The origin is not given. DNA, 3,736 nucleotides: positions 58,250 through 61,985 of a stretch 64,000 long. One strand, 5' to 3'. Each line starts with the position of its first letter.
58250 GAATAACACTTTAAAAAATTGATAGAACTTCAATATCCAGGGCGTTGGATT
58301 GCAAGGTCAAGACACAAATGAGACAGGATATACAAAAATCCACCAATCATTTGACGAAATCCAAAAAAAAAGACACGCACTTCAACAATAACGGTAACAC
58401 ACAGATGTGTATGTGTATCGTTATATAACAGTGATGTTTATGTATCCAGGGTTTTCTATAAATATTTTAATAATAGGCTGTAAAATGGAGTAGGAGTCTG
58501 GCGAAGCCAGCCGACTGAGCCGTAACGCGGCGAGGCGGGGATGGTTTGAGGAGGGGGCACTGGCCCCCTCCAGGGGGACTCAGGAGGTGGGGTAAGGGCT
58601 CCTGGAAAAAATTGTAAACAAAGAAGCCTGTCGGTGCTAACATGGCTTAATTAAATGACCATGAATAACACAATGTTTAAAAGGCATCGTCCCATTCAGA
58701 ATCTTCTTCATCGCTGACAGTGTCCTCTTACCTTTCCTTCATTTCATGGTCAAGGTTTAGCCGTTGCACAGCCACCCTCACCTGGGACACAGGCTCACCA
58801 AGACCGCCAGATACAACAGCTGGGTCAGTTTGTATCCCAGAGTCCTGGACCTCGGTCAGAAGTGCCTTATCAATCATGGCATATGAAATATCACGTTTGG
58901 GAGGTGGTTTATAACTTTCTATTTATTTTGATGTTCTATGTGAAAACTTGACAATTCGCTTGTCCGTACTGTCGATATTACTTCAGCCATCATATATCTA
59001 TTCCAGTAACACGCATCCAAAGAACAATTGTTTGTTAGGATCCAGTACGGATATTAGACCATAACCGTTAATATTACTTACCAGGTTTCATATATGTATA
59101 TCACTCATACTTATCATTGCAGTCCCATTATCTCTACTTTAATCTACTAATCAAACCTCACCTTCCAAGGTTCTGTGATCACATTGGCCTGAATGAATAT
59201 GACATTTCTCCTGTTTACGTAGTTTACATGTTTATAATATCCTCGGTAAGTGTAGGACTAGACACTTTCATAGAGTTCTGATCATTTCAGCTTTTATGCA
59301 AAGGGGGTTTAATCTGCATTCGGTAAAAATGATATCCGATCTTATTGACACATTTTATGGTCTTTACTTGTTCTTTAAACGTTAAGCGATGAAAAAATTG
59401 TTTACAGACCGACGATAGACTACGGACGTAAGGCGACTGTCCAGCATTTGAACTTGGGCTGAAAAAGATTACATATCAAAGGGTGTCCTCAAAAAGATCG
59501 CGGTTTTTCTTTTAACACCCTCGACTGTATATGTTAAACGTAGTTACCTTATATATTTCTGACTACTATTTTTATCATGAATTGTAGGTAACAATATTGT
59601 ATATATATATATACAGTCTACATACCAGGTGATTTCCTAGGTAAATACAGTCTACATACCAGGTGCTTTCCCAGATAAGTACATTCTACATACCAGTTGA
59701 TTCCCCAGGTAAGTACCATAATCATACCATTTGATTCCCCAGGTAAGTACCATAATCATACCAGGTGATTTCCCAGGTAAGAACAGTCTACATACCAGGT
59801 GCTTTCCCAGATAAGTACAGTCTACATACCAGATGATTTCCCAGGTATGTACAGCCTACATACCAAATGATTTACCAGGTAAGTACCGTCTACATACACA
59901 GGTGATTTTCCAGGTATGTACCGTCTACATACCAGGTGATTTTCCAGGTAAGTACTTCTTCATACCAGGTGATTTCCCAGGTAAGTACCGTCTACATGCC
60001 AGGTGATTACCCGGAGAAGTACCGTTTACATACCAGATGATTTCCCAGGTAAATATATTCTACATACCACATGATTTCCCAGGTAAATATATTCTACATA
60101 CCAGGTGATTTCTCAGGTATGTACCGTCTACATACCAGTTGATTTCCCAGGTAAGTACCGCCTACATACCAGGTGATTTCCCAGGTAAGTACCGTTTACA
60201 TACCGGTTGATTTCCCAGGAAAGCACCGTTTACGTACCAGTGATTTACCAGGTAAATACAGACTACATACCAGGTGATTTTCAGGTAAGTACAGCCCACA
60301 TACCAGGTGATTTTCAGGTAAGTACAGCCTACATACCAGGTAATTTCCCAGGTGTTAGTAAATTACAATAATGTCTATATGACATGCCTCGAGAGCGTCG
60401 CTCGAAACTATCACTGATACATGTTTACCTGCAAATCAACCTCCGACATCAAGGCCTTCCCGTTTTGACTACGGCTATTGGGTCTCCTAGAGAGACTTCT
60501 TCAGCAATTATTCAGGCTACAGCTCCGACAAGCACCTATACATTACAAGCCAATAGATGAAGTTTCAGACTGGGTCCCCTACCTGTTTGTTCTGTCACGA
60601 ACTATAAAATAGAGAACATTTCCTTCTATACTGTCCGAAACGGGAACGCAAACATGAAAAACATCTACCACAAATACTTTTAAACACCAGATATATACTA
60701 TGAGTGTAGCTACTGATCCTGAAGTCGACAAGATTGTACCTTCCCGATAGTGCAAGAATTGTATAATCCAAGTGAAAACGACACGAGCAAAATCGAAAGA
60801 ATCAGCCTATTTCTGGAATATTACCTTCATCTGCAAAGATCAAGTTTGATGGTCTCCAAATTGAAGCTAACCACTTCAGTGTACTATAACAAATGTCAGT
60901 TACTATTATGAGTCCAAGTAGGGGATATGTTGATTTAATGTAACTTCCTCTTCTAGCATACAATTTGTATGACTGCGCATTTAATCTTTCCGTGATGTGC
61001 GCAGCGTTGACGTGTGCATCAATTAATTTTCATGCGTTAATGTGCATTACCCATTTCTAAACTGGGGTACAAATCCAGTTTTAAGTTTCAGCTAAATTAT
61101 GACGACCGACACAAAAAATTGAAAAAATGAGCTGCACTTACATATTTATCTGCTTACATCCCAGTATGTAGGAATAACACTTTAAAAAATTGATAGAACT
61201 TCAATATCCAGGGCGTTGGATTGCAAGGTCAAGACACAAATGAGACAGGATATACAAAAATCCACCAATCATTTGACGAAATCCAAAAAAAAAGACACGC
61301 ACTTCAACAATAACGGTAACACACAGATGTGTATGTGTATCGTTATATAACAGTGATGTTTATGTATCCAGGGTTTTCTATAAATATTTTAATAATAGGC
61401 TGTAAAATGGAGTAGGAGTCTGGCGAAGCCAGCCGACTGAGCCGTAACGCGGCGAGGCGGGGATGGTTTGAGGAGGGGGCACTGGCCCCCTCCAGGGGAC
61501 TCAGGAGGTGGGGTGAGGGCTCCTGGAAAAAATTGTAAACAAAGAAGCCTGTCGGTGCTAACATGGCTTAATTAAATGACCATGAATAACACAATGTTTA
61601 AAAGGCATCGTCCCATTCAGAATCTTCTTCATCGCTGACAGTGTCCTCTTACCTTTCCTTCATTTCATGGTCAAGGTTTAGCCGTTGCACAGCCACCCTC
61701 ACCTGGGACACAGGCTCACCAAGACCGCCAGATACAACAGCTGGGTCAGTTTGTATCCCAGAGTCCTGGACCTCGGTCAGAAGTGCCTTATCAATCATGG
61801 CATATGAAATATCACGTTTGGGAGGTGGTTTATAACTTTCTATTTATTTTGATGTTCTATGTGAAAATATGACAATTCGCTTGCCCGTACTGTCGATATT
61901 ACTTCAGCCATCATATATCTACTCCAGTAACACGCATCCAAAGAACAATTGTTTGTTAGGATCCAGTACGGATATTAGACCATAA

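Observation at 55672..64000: The NLR-like gene's 5' flank runs straight into a 2.5-2.9 kb tandem macro-repeat whose copies are near-identical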

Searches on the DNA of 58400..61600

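Call 63: search_rna_families(source=window, start=58400, end=61600, threshold=evalue, max_evalue=10)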
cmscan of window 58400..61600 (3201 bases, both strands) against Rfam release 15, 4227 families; matches with E-value up to 10: 4.
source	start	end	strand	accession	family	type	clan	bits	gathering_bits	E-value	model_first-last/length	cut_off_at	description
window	58524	58570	-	RF01116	Yfr1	Gene; sRNA;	-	17.8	38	2.9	1-59/59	no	Cyanobacterial functional RNA 1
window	61446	61492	-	RF01116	Yfr1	Gene; sRNA;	-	17.8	38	2.9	1-59/59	no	Cyanobacterial functional RNA 1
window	58517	58677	+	RF02143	HYMAI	Gene; lncRNA;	-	15.8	80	4.1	88-241/241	no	Hydatidiform mole associated and imprinted conserved region 1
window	59279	59335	+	RF01807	GIR1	Gene; ribozyme;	-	12.9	100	8.4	1-201/201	no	GIR1 branching ribozyme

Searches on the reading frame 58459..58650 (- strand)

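Call 19: search_protein_families(library=pfam, proteins=[window:58459-58650:-], max_evalue=1)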
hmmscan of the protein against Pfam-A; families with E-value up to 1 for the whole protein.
seq(64 aa): 1 family
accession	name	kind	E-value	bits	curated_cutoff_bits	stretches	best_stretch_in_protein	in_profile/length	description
PF10606.14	GluR_Homer-bdg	-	0.097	13.2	25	1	18-58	1-37/51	Homer-binding domain of metabotropic glutamate receptor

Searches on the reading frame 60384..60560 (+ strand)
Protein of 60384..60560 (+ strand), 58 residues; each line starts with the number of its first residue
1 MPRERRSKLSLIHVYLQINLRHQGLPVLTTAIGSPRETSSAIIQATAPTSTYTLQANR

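Call 15: find_encoding_contigs(protein=window:60384-60560:+, flank=10000, max_places=10)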
Protein window:60384-60560:+ (58 aa): no gene with exactly this product is on record in the collection.

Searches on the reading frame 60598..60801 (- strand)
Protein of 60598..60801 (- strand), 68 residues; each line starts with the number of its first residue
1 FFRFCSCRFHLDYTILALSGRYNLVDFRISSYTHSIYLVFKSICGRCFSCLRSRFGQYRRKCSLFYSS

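Call 19: search_protein_families(library=pfam, proteins=[window:60598-60801:-], max_evalue=1)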
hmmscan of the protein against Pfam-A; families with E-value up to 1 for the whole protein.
seq(68 aa): 1 family
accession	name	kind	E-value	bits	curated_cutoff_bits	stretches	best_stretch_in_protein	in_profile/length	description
PF01020.24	Ribosomal_L40e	-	0.064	13.6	23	1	39-63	14-39/50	Ribosomal L40e family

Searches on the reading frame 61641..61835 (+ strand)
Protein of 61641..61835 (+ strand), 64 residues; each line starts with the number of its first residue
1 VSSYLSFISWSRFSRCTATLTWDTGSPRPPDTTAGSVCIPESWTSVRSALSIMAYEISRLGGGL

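Call 14: find_encoding_contigs(protein=window:61641-61835:+, flank=10000, max_places=10)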
Protein window:61641-61835:+ (64 aa): no gene with exactly this product is on record in the collection.
